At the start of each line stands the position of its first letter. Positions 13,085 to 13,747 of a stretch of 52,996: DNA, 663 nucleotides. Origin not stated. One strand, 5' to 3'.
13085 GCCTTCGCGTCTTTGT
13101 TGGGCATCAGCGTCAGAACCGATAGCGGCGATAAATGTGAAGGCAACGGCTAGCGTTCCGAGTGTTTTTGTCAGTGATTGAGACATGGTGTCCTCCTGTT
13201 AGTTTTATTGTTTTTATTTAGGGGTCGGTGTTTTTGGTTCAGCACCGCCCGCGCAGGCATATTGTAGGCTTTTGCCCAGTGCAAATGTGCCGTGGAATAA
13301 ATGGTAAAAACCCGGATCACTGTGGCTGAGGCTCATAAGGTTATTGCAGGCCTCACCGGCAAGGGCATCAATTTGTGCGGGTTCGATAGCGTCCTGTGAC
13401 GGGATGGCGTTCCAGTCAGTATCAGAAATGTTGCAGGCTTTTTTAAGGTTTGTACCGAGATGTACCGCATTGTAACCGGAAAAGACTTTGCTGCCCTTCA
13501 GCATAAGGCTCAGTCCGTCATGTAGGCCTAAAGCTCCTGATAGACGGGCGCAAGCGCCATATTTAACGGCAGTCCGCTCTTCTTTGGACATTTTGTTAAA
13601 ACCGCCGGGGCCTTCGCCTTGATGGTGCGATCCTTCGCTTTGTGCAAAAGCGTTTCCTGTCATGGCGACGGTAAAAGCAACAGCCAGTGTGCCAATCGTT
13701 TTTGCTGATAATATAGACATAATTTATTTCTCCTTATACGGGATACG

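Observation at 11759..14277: Tandem array of paralogous secreted proteins sharing a 4-cysteine domain (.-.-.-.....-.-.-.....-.-[IM]-S-D-x-x-W)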

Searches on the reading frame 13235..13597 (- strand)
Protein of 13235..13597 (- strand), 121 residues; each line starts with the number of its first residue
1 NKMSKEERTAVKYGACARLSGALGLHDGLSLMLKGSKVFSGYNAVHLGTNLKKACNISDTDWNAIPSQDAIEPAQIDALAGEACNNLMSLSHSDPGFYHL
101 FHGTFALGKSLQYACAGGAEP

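Call 15: search_protein_representatives(alignment_id=A2)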
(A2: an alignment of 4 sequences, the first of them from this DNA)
Query: 4 sequences, 115 profile positions. Proteins with E-value up to 0.001 (for the whole library): 13; up to 1e-10: 11; up to 1e-30: 3. The best 13 are listed.
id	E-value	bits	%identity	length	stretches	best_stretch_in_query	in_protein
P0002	1.0e-94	328.5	-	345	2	1-115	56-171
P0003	4.5e-43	162.0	-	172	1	3-114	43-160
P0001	2.4e-42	159.7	-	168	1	2-114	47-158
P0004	8.9e-25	103.0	-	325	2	5-110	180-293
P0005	1.3e-22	96.1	-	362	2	3-105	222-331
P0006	3.2e-22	94.8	-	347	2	4-108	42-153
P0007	3.7e-17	78.5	-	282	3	9-114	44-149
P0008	3.4e-15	72.1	-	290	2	23-113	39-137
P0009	1.1e-14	70.5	-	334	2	4-91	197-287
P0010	1.2e-13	67.2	-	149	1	8-114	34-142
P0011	3.3e-12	62.5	-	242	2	9-102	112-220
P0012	1.1e-04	38.3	-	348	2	7-113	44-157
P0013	1.5e-04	37.9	-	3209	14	53-90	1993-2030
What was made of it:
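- A profile of the four window domains hit only 12 real proteins among 1.84 billion representatives (call 15).
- Tried and rejected: The exhaustive representative search was needed (call 15).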

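Call 24: find_homologous_proteins(query=A3, max_evalue=0.001)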
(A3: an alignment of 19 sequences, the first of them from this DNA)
Query A3 (19 sequences) (121 aa, profile of the alignment): 2 proteins with E <= 0.001 among 646 candidates.
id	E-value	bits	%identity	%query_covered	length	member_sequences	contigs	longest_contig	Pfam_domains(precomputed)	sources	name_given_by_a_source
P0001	4.8e-29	119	100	100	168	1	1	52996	-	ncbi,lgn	-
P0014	3.9e-21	93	21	95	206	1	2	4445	-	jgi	jgi:hypothetical protein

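Call 25: find_encoding_contigs(protein=P0014, flank=5000)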
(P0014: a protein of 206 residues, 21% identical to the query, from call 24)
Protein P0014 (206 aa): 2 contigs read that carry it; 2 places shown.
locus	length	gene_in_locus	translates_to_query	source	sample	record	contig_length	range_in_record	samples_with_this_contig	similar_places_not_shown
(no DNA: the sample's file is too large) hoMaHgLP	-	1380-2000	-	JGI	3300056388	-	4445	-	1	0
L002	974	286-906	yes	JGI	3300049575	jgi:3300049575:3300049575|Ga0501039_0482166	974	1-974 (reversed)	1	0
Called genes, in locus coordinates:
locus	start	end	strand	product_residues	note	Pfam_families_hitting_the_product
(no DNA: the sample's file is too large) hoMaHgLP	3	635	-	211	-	?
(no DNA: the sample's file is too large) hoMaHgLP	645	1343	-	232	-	PF01135:PCMT, PF00398:RrnaAD (weak), PF13847:Methyltransf_31 (weak), PF08241:Methyltransf_11 (faint), PF13649:Methyltransf_25 (weak)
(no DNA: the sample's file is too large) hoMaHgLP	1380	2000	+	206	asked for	-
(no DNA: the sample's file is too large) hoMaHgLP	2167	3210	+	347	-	-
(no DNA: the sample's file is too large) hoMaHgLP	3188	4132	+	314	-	-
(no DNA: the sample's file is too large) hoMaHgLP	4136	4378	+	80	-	-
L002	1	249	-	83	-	?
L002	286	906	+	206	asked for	-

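Call 35: predict_structure(alignment_id=A3)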
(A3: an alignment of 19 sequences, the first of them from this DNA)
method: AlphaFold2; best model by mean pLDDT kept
length: 121 residues; sequences in the alignment: 19
mean_pLDDT: 95.3   pTM: 0.85
mean pLDDT of the five models: 95.3, 94.8, 94.8, 94.1, 93.1
residues with pLDDT >= 90: 114; 70-90: 6; 50-70: 1; < 50: 0
segments of 3 or more residues with pLDDT < 50: none
pLDDT, mean of each block of 10 residues (from residue 1): 91 97 95 93 95 97 95 95 98 98 96 94 90
secondary structure, 60 per line:
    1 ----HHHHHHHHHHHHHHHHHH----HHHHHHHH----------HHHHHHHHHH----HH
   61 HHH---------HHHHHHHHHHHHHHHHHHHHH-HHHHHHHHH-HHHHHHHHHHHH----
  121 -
elements in order: H5-22 H27-34 H45-54 H59-63 H73-93 H95-103 H105-116
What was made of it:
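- On Ferritin-like superfamily: The model has seven helices, only two of them 18 residues or longer (call 35).
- pLDDT 95.3, pTM 0.85, helices 5-22, 27-34, 45-54, 59-63, 73-93, 95-103 and 105-116 (call 35).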

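Call 45: fold_search(model_id=the predicted structure, library=pdb)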
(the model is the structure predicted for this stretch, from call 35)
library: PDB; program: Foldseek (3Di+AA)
matches with E <= 10: 51; with E <= 0.001: 0
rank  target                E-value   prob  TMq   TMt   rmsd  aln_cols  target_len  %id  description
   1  7dgu                  1.9e+00  0.08  0.20  0.23  12.3       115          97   21  De novo designed protein H4A1R (released 2021-11-24)
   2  3ge4_A                3.6e+00  0.09  0.32  0.26  10.4       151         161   12  Crystal structure of ferritin:DNA-binding protein DPS from Brucella Melitensis (released 2009-03-03)
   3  6voh_B                4.2e+00  0.03  0.18  0.07  13.7       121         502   13  Chloroplast ATP synthase (O1, CF1FO) (released 2020-09-09)
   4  4m70_I                4.4e+00  0.06  0.25  0.27  12.3       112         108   12  Crystal structure of potato Rx-CC domain in complex with RanGAP2-WPP domain (released 2013-11-13)
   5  7loa                  4.9e+00  0.09  0.30  0.24   9.9       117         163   10  T4 lysozyme mutant L99A in complex with 3-fluoroiodobenzene (released 2021-05-19)
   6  6q6b_B                4.9e+00  0.06  0.25  0.26  16.1       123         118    8  Structure of the copper storage protein, Ccsp, from Streptomyces lividans loaded with 10 copper equivalents (released 2019-07-10)
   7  2vxx_B                4.9e+00  0.05  0.28  0.22  12.3       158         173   11  X-ray structure of DpsA from Thermosynechococcus elongatus (released 2009-11-17)
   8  5hjf_A                5.2e+00  0.06  0.29  0.22  12.8       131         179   10  The apo form of Dps4 from Nostoc punctiforme (released 2017-01-25)
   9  7n2c_SB               5.2e+00  0.02  0.19  0.12  18.6       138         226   15  Elongating 70S ribosome complex in a fusidic acid-stalled intermediate state of translocation bound to EF-G(GDP) (INT (released 2021-07-14)
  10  2z90_A                5.7e+00  0.11  0.40  0.33   9.9       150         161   13  Crystal Structure of the Second Dps from Mycobacterium smegmatis (released 2008-04-22)
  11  1moj_A                5.7e+00  0.06  0.28  0.21  11.8       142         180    9  Crystal structure of an archaeal dps-homologue from Halobacterium salinarum (released 2004-04-20)
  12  1iw1_B                6.0e+00  0.02  0.20  0.14  14.2       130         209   14  Crystal structure of a heme oxygenase (HmuO) from Corynebacterium diphtheriae complexed with heme in the ferrous state (released 2003-04-04)
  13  7mwz_A                6.3e+00  0.08  0.29  0.14  10.8       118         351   10  Structure of drosophila STING in complex with 3'2'-cGAMP (released 2021-07-21)
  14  1moj_B                6.3e+00  0.06  0.28  0.21  11.8       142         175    9  Crystal structure of an archaeal dps-homologue from Halobacterium salinarum (released 2004-04-20)
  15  6n38_B                6.3e+00  0.03  0.21  0.12  13.7       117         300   14  Structure of the type VI secretion system TssK-TssF-TssG baseplate subcomplex revealed by cryo-electron microscopy - f (released 2018-12-26)
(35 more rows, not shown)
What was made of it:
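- On Any solved structure (PDB), by sequence or fold: Foldseek PDB best E 1.9 (call 45).
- Closest known: Ferritin-like / Dps / Mn-catalase four-helix bundles. Different: Foldseek finds nothing (call 45).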

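Call 47: search_protein_families(library=pfam, alignment_id=A3, max_evalue=1)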
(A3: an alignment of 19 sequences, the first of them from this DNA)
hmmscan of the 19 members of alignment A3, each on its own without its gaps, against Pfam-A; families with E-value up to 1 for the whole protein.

A. member 1, seq(121 aa): 0 families

B. families by the number of members that match (of 19 scanned): 6 families
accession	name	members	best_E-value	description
PF19549.4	DUF6072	1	0.044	Family of unknown function (DUF6072)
PF02634.21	FdhD-NarQ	1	0.072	FdhD/NarQ family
PF00165.29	HTH_AraC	1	0.088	Bacterial regulatory helix-turn-helix proteins, AraC family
PF02315.21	MDH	1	0.14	Methanol dehydrogenase beta subunit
PF23789.1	Pre_tape_measure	1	0.15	Pre-tape measure protein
PF07860.16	CCD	1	0.23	WisP family C-Terminal Region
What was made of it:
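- On Any Pfam-A / NCBIfam family: Of the 19 family domains scanned individually, only single-member hits at E 0.04-0.23 appeared (call 47).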

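Call 48: search_solved_structures(query=A3, max_evalue=10)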
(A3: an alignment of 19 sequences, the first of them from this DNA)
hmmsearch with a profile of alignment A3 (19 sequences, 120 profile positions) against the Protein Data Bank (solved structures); distinct sequences matched with E-value up to 10: 3.
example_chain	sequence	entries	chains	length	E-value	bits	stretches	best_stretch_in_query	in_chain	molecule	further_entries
3sl9_A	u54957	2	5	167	0.3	14.5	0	70-102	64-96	Catenin beta-1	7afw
3sla_A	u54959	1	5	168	0.3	14.4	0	70-102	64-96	Catenin beta-1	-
9i8o_A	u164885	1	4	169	0.31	14.4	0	70-102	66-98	Catenin beta 1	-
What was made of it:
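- On Any solved structure (PDB), by sequence or fold: Profile search against PDB sequences: best E 0.3 (call 48).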

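Call 50: list_cluster_members(proteins=[P0002, P0004, P0005, P0006, P0007, P0008, P0009, P0010, P0011, P0012])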
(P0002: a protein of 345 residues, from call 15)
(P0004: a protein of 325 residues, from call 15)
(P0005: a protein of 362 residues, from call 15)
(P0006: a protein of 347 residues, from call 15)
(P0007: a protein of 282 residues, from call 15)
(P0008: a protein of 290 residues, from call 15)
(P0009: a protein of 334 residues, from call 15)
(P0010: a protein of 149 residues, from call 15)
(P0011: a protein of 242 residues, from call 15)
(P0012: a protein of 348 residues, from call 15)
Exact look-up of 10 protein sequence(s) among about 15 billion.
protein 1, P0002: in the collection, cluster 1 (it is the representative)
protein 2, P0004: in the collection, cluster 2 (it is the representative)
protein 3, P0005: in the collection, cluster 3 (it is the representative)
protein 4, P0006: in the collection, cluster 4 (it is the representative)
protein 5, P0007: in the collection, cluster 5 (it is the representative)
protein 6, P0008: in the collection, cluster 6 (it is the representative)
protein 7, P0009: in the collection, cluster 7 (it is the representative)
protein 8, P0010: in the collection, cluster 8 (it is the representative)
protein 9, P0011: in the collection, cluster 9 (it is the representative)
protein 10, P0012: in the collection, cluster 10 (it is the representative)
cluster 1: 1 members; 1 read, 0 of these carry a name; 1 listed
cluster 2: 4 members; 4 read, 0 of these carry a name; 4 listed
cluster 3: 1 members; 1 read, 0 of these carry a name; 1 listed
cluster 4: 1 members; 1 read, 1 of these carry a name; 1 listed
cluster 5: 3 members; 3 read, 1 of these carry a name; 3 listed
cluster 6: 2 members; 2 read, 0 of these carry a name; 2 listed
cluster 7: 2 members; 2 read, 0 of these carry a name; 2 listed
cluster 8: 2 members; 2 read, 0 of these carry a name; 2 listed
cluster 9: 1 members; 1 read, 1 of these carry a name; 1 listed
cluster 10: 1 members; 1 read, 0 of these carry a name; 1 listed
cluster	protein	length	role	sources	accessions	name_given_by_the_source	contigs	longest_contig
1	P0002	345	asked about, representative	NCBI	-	-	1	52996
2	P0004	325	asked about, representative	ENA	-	-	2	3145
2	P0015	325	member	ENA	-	-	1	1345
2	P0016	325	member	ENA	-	-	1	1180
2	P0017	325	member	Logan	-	-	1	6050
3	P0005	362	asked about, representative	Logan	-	-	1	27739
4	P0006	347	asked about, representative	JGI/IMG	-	hypothetical protein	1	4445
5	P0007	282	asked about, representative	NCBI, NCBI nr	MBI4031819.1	MAG: hypothetical protein HY370_09080 [Proteobacteria bacterium] | hypothetical protein [Pseudomonadota bacterium]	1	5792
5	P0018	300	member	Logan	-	-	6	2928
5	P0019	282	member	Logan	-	-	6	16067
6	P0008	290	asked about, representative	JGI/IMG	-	-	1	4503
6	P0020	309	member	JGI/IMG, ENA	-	-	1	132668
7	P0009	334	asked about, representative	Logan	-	-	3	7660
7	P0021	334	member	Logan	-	-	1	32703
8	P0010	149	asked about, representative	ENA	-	-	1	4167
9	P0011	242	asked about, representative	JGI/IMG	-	hypothetical protein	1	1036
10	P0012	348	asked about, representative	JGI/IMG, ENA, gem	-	-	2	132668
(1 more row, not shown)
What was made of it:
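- The clusters hold 1-4 members each among about 15 billion sequences (call 50).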

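Call 51: find_encoding_contigs(protein=P0012, flank=8000, max_places=2)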
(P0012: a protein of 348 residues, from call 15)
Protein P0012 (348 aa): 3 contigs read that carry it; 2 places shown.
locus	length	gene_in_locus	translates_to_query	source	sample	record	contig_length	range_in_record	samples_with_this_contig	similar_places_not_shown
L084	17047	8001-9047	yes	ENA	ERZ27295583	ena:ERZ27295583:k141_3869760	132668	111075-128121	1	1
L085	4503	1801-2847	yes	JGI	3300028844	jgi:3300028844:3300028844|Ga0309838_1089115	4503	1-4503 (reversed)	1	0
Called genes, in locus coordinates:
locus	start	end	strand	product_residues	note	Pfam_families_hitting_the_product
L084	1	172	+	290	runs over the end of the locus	PF00149:Metallophos, PF12850:Metallophos_2 (faint)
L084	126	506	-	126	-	PF04430:DUF498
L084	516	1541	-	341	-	PF07549:Sec_GG, PF00873:ACR_tran (weak), PF02355:SecD_SecF_C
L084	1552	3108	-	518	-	PF07549:Sec_GG (weak), PF21760:SecD_1st, PF22599:SecDF_P1_head, PF02355:SecD_SecF_C, PF03176:MMPL (weak)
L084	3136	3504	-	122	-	PF02699:YajC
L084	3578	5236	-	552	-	PF09299:Mu-transpos_C (faint), PF12158:DUF3592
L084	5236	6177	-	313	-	PF01476:LysM, PF23473:LysM3_LYK4_5 (faint), PF01476:LysM, PF01551:Peptidase_M23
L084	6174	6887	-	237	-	PF01135:PCMT, PF00398:RrnaAD (weak), PF13847:Methyltransf_31 (weak), PF13649:Methyltransf_25 (weak)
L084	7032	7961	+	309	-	-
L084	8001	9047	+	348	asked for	-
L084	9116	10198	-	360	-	PF03301:Trp_dioxygenase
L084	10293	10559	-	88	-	-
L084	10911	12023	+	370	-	PF10098:DUF2336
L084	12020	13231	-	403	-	PF00162:PGK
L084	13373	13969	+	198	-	PF00677:Lum_binding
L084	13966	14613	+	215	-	PF00926:DHBP_synthase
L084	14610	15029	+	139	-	PF00885:DMRL_synthase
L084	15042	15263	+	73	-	-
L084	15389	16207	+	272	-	PF02881:SRP54_N (weak), PF25199:nSTAND_NTPase5 (faint), PF00448:SRP54, PF09848:SLFN-g3_helicase (weak), PF13401:AAA_22 (weak), PF00004:AAA (weak), PF13207:AAA_17 (weak)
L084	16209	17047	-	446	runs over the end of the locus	PF01134:GIDA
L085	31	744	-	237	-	PF01135:PCMT, PF00398:RrnaAD (weak), PF13847:Methyltransf_31 (weak), PF13649:Methyltransf_25 (weak)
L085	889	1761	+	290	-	-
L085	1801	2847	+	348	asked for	-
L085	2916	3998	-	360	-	PF03301:Trp_dioxygenase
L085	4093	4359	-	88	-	-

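Call 52: find_encoding_contigs(protein=P0005, flank=8000, max_places=2)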
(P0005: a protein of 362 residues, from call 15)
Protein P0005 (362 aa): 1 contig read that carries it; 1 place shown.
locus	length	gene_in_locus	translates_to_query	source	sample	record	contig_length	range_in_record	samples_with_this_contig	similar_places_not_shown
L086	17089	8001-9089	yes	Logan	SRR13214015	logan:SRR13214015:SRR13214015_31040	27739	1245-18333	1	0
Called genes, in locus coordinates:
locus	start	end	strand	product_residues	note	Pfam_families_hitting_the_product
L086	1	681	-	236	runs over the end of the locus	PF00494:SQS_PSY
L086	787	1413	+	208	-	PF00081:Sod_Fe_N, PF02777:Sod_Fe_C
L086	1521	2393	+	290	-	PF00149:Metallophos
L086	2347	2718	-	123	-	PF04430:DUF498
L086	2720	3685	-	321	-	PF07549:Sec_GG, PF02355:SecD_SecF_C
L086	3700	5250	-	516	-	PF13721:SecD-TM1 (faint), PF07549:Sec_GG (weak), PF21760:SecD_1st, PF22599:SecDF_P1_head, PF02355:SecD_SecF_C, PF03176:MMPL (weak)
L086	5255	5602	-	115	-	PF02699:YajC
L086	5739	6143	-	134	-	PF01741:MscL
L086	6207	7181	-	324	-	PF01476:LysM, PF01551:Peptidase_M23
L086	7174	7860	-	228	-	PF01135:PCMT, PF00398:RrnaAD (weak), PF13847:Methyltransf_31, PF08241:Methyltransf_11 (faint), PF13649:Methyltransf_25 (weak)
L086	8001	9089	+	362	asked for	-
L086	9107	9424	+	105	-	-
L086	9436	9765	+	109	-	-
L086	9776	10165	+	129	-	-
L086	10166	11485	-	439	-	PF02403:Seryl_tRNA_N, PF00587:tRNA-synt_2b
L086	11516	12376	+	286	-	PF05013:FGase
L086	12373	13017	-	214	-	PF21948:LplA-B_cat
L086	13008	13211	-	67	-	-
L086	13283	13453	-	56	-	-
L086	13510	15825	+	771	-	PF00390:malic, PF03949:Malic_M, PF01515:PTA_PTB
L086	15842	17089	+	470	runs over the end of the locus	PF03448:MgtE_N, PF00571:CBS, PF01769:MgtE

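Call 57: find_encoding_contigs(protein=P0021, flank=6000, max_places=1)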
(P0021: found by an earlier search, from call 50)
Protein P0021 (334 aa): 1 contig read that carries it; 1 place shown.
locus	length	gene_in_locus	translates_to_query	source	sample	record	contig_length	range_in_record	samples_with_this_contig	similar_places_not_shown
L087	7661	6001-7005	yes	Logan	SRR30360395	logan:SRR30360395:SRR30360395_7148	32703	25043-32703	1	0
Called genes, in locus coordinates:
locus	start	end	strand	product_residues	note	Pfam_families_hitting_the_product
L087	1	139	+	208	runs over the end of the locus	PF00081:Sod_Fe_N, PF02777:Sod_Fe_C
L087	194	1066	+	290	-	PF00149:Metallophos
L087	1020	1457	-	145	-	PF04430:DUF498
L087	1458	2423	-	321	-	PF07549:Sec_GG, PF02355:SecD_SecF_C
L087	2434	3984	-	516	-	PF07549:Sec_GG (weak), PF21760:SecD_1st, PF22599:SecDF_P1_head, PF02355:SecD_SecF_C, PF03176:MMPL (weak)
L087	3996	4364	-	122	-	PF02699:YajC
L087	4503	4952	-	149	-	PF01551:Peptidase_M23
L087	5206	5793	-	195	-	PF01135:PCMT, PF00398:RrnaAD (weak), PF13847:Methyltransf_31, PF08241:Methyltransf_11 (faint), PF13649:Methyltransf_25 (weak)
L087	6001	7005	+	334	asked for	-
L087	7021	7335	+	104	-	-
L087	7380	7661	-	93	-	?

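Call 58: find_encoding_contigs(protein=P0019, flank=6000, max_places=1)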
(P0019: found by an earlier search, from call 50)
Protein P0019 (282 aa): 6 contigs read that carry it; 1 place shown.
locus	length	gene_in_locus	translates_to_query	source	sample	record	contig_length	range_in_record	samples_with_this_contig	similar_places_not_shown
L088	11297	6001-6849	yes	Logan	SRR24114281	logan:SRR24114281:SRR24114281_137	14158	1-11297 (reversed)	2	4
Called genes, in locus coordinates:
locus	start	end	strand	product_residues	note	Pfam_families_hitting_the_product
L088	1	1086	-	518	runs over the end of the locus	PF07549:Sec_GG (weak), PF21760:SecD_1st, PF22599:SecDF_P1_head, PF02355:SecD_SecF_C, PF03176:MMPL (weak)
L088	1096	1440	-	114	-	PF02699:YajC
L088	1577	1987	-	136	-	PF01741:MscL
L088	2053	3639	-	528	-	PF12158:DUF3592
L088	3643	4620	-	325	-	PF01476:LysM, PF23473:LysM3_LYK4_5 (faint), PF01476:LysM, PF01551:Peptidase_M23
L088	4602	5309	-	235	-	PF01135:PCMT, PF00398:RrnaAD (weak), PF13649:Methyltransf_25 (weak), PF13847:Methyltransf_31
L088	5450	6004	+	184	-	-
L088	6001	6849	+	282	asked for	-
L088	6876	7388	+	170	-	-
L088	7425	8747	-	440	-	PF02403:Seryl_tRNA_N, PF00587:tRNA-synt_2b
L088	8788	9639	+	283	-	PF05013:FGase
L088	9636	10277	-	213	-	PF21948:LplA-B_cat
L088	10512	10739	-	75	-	-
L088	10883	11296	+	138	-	?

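Call 72: fold_search(model_id=the predicted structure, library=viral)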
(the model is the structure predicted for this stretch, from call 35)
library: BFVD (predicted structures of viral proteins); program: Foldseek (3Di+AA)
matches with E <= 10: 72; with E <= 0.001: 0
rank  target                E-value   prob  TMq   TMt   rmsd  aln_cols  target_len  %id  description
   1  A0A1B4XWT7            8.5e-01  0.21  0.32  0.27   9.2       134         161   12  Uncharacterized protein [Tenacibaculum phage pT24]
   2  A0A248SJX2            1.6e+00  0.13  0.31  0.25  14.8       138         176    9  (no name in the UniProt tables at hand)
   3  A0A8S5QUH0            1.7e+00  0.07  0.25  0.17  16.3       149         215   14  Uncharacterized protein [CrAss-like virus sp. ctDAq1]
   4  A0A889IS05            2.2e+00  0.05  0.22  0.19  14.3       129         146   16  (no name in the UniProt tables at hand)
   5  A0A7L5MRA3            2.3e+00  0.04  0.19  0.15  14.4       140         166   12  C protein [Nipah virus]
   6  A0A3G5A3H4            2.7e+00  0.06  0.25  0.23  16.2       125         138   14  Uncharacterized protein [Harvfovirus sp.]
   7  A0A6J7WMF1            2.9e+00  0.07  0.23  0.13  11.3       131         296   11  Uncharacterized protein [uncultured Caudovirales phage]
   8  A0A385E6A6            2.9e+00  0.06  0.21  0.17  13.8       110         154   15  (no name in the UniProt tables at hand)
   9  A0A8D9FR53            3.0e+00  0.06  0.24  0.24  11.8       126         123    9  Putative transport protein [uncultured marine phage]
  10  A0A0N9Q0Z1            3.2e+00  0.05  0.23  0.22  15.0       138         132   15  Uncharacterized protein [Port-miou virus]
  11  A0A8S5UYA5            3.3e+00  0.04  0.22  0.06  17.3       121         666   11  Intron-binding protein aquarius N-terminus [Phage sp. ctKtV17]
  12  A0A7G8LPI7            3.5e+00  0.05  0.24  0.25  14.5       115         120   11  (no name in the UniProt tables at hand)
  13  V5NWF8                3.5e+00  0.04  0.24  0.12  16.2       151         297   11  Ser/Arg-rich protein [Chelonid alphaherpesvirus 5]
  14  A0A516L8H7            3.7e+00  0.04  0.21  0.23  14.7       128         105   10  (no name in the UniProt tables at hand)
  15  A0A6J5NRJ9            3.7e+00  0.03  0.15  0.12  17.4       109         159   14  Uncharacterized protein [uncultured Caudovirales phage]
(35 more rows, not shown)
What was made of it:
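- On Any solved structure (PDB), by sequence or fold: BFVD best E 0.85 (call 72).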
